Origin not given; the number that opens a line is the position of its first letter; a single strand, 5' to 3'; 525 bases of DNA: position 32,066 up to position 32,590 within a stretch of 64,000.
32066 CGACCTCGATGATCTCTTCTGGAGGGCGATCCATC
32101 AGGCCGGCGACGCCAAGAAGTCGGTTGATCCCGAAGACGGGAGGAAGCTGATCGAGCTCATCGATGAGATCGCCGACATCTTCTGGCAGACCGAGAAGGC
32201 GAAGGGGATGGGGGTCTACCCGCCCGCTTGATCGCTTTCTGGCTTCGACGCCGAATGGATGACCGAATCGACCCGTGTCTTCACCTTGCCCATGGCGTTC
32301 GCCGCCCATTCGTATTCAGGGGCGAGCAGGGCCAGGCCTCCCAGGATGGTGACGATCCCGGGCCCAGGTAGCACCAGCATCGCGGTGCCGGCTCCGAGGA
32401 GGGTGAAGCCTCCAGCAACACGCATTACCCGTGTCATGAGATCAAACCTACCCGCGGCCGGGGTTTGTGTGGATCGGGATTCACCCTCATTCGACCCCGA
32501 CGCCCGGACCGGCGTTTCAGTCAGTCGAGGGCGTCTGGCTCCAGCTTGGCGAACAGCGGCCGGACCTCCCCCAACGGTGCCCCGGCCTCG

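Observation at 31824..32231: NiSOD with an atypical Ni-hook, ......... (Phe at position 5 instead of the usual Pro), and a 9-residue leader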

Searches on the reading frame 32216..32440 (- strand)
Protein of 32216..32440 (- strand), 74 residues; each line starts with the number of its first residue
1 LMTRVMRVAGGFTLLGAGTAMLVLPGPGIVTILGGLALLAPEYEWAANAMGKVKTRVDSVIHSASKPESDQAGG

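Call 3: search_protein_families(library=pfam, proteins=[window:32216-32440:-], max_evalue=0.01)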
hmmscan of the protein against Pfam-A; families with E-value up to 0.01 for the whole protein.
window:32216-32440:- (74 aa): 1 family
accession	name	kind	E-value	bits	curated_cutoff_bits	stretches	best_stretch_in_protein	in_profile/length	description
PF09656.15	PGPGW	-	2.3e-13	49.9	23.3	1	8-56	5-53/53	Putative transmembrane protein (PGPGW)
